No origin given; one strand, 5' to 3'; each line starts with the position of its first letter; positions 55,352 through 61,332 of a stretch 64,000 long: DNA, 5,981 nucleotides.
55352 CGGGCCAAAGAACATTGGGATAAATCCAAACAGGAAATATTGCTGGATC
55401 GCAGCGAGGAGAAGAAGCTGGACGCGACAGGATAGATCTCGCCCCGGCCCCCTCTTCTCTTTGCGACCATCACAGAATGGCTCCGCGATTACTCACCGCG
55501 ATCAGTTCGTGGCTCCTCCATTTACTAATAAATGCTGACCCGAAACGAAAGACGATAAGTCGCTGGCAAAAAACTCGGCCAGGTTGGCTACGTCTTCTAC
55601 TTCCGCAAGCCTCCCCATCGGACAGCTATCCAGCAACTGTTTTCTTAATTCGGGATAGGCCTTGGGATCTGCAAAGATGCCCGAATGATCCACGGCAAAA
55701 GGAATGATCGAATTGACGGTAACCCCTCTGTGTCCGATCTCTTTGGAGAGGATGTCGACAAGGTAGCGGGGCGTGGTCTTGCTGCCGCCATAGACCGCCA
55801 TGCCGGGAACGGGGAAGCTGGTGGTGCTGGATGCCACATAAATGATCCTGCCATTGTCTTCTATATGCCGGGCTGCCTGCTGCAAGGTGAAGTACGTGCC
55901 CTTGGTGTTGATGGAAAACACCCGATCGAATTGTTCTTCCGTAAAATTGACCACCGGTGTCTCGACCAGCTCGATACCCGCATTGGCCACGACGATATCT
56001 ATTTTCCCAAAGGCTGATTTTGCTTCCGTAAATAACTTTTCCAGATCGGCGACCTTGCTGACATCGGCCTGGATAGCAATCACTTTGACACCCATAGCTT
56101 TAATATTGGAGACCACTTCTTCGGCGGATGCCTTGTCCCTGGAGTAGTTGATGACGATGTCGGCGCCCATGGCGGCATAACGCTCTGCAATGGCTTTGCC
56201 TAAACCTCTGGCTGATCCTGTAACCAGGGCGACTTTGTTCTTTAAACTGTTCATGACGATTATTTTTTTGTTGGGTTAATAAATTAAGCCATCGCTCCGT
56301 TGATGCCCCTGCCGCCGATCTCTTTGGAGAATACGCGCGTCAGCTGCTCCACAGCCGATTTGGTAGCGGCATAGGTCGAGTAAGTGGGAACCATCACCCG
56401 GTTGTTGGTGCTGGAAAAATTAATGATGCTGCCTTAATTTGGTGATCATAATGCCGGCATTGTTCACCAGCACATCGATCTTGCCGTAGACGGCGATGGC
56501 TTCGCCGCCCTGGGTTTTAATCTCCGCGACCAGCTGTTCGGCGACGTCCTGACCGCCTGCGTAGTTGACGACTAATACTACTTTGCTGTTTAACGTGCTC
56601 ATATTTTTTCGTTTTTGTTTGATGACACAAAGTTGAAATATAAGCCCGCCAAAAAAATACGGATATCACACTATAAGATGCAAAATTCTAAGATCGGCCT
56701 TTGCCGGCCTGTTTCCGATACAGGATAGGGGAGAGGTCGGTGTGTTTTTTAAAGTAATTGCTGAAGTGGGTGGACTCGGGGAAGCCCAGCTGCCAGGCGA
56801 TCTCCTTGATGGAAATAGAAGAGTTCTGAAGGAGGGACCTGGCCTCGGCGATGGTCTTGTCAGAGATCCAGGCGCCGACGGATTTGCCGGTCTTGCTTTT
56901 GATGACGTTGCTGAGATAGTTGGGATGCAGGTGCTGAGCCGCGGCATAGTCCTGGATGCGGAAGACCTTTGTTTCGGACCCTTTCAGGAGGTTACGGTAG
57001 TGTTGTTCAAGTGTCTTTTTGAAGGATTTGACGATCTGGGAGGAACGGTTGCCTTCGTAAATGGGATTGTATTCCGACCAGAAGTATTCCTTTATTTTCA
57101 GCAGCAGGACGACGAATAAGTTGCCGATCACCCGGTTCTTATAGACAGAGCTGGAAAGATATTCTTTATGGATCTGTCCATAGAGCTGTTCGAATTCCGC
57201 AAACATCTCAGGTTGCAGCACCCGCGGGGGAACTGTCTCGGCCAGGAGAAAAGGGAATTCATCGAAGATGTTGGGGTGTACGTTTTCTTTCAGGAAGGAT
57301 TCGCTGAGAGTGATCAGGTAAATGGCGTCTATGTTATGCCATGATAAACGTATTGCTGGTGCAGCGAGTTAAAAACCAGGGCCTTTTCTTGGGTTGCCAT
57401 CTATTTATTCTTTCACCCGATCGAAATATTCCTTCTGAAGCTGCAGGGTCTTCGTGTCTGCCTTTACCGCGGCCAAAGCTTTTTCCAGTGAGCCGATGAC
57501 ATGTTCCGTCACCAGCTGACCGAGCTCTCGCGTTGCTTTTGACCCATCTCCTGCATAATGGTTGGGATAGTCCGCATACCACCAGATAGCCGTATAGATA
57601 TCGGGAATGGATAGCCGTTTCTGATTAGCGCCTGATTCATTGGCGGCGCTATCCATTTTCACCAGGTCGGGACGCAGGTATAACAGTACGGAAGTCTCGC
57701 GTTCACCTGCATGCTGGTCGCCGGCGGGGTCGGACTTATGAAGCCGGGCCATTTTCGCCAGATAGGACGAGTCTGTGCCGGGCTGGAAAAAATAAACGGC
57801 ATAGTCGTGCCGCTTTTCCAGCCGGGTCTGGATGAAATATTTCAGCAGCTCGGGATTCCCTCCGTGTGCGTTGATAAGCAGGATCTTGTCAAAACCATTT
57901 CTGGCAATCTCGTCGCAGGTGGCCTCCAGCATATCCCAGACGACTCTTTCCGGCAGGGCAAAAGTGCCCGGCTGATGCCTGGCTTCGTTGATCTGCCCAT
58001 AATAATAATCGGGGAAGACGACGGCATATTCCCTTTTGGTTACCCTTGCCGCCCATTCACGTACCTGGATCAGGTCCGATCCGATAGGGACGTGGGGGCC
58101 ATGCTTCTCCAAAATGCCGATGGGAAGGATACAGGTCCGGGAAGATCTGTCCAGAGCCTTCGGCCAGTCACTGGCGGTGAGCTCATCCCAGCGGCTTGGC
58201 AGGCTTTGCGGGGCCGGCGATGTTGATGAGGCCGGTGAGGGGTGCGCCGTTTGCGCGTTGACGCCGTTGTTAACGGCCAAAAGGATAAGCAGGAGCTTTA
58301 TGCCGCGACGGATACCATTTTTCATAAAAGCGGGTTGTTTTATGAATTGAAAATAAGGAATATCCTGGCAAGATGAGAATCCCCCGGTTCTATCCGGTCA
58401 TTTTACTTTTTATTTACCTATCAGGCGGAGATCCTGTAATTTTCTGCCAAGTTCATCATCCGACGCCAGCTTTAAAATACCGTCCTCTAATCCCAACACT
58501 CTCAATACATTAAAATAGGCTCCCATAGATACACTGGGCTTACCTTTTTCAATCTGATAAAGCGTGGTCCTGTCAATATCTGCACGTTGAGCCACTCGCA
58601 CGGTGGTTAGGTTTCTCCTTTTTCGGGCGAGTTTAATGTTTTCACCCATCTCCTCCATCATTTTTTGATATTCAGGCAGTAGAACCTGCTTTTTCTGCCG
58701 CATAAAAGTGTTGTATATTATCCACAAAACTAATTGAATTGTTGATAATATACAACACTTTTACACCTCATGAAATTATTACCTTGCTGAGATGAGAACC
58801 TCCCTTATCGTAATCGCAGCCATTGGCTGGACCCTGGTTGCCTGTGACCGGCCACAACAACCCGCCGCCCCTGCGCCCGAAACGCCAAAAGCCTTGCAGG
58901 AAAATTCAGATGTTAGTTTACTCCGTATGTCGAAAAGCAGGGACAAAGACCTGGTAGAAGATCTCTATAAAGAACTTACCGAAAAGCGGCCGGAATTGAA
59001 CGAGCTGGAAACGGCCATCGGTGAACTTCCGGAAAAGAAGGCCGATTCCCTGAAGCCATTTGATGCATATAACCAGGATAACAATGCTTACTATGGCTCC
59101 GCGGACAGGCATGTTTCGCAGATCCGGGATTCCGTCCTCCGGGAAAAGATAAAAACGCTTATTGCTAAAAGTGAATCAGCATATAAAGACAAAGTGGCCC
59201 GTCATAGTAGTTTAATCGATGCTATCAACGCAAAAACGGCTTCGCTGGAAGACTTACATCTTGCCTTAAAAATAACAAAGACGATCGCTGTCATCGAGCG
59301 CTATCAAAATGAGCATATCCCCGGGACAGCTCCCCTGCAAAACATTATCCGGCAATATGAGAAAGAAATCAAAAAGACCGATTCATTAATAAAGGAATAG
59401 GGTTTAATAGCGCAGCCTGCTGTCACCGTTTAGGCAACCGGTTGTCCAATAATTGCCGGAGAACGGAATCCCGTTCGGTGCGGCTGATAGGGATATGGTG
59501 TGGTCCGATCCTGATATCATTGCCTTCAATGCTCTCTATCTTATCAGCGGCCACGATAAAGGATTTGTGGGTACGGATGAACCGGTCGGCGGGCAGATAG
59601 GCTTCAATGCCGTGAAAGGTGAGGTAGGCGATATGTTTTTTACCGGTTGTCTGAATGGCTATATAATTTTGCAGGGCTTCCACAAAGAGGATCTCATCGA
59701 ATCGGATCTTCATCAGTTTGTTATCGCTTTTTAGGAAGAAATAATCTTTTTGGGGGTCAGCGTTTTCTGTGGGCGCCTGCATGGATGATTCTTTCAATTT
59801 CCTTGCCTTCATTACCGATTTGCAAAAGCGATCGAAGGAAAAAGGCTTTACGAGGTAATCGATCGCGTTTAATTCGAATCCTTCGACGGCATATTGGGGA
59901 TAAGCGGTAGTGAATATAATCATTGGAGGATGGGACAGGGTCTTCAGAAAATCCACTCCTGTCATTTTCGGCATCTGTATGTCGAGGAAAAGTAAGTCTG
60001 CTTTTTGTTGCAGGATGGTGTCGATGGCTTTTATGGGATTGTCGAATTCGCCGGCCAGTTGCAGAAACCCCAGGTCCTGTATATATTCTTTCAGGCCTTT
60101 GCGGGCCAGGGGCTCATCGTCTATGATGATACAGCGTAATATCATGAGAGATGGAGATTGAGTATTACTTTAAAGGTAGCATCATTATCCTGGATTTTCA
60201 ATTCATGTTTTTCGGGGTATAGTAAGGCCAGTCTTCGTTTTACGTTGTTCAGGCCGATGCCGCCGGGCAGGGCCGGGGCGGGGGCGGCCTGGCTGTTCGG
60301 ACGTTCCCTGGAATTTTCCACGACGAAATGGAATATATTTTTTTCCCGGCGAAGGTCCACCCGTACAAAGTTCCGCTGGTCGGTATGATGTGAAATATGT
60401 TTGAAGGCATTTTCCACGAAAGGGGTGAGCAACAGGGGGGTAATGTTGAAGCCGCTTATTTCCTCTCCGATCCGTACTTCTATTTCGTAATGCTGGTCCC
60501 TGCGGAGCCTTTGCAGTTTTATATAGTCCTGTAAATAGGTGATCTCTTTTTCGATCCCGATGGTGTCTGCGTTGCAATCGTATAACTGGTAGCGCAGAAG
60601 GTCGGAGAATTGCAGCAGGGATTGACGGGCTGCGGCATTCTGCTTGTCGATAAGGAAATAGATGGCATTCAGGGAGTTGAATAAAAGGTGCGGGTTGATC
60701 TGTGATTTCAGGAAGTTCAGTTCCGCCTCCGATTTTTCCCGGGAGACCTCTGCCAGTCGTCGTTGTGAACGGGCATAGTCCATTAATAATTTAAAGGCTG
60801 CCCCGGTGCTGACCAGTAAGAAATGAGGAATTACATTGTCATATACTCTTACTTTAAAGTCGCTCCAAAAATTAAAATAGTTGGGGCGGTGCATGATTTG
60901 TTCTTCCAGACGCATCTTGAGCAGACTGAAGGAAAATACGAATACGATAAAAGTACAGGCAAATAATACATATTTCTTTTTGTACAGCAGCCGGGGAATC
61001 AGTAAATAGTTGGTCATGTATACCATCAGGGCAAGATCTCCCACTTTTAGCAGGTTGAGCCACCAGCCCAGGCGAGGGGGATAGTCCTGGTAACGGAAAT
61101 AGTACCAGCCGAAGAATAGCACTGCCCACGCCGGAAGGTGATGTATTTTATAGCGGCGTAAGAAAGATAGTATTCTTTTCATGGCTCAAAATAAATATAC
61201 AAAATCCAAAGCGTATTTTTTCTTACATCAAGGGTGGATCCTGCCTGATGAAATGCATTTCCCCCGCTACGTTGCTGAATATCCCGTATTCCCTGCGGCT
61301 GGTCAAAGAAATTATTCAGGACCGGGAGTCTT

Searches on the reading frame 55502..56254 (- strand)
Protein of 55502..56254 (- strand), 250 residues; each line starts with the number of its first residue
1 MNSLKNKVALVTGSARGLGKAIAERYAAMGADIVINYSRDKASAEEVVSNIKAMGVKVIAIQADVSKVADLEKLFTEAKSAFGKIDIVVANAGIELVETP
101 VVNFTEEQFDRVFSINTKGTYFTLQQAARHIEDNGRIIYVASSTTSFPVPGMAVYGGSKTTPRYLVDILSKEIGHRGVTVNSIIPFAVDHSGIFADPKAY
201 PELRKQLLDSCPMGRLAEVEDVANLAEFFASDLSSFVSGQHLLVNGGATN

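Call 81: search_protein_families(library=pfam, proteins=[window:55502-56254:-], max_evalue=0.00001)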
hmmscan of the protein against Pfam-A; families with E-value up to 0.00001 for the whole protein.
window:55502-56254:- (250 aa): 3 families
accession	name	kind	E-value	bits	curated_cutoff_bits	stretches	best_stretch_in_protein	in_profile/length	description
PF13561.12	adh_short_C2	-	4.3e-54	184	27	1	13-249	1-236/236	Enoyl-(Acyl carrier protein) reductase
PF00106.31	adh_short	-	8e-46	156.4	26.6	1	7-189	1-183/195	short chain dehydrogenase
PF08659.16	KR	-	1e-17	65.1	22.6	1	9-158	3-152/180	KR domain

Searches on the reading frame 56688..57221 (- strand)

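Call 81: search_protein_families(library=pfam, proteins=[window:56688-57221:-], max_evalue=0.00001)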
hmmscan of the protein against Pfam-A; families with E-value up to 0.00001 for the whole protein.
window:56688-57221:- (177 aa): 2 families
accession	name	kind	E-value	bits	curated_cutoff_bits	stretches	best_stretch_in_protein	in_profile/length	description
PF12833.13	HTH_18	-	3.3e-19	69.4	33.6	1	92-171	1-80/80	Helix-turn-helix domain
PF00165.29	HTH_AraC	-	2.1e-10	40.9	26.6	1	132-170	2-42/42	Bacterial regulatory helix-turn-helix proteins, AraC family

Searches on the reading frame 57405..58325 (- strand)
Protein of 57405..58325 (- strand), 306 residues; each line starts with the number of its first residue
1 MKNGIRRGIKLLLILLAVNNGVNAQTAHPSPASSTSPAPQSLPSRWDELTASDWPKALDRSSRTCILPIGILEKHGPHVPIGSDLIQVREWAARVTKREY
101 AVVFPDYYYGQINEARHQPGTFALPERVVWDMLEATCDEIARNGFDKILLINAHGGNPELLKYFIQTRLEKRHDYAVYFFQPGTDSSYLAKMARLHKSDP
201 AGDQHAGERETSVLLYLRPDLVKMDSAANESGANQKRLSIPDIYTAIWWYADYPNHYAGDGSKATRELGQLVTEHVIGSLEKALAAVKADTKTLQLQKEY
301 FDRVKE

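Call 81: search_protein_families(library=pfam, proteins=[window:57405-58325:-], max_evalue=0.00001)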
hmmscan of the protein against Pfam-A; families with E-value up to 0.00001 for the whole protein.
window:57405-58325:- (306 aa): 1 family
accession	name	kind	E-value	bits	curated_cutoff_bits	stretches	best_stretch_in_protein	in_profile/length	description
PF02633.19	Creatininase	-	2.6e-53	181.3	31.3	1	48-283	2-237/238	Creatinine amidohydrolase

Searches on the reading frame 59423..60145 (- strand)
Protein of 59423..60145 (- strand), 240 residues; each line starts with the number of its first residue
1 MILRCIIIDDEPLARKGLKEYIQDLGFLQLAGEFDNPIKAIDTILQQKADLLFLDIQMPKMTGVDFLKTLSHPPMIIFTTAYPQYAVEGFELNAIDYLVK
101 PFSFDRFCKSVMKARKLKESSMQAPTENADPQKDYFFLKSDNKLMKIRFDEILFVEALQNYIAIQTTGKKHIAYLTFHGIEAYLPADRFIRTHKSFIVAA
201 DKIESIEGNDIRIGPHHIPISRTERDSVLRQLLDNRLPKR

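Call 81: search_protein_families(library=pfam, proteins=[window:59423-60145:-], max_evalue=0.00001)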
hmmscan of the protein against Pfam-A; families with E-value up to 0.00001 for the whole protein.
window:59423-60145:- (240 aa): 2 families
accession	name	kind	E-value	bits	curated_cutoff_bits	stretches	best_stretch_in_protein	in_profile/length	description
PF00072.30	Response_reg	-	7.1e-22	78.1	30.2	1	6-111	2-110/111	Response regulator receiver domain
PF04397.21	LytTR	-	2e-16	60.5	22.6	1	143-228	2-93/98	LytTr DNA-binding domain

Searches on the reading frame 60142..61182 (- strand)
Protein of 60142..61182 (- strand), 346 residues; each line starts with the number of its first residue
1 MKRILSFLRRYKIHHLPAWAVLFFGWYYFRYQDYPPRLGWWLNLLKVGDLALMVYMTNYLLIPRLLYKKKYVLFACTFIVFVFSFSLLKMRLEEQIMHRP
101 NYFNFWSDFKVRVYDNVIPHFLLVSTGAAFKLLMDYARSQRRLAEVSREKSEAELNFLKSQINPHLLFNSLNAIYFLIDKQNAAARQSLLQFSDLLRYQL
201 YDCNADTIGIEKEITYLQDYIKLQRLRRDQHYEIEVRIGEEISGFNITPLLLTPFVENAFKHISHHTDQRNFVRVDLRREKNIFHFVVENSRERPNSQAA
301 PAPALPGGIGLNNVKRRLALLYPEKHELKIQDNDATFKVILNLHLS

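Call 81: search_protein_families(library=pfam, proteins=[window:60142-61182:-], max_evalue=0.00001)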
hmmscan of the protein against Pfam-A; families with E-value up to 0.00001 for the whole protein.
window:60142-61182:- (346 aa): 1 family
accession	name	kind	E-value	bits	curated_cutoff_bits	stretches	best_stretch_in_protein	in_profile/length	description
PF06580.19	His_kinase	-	9.6e-22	77.5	25.2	1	153-230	1-79/81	Histidine kinase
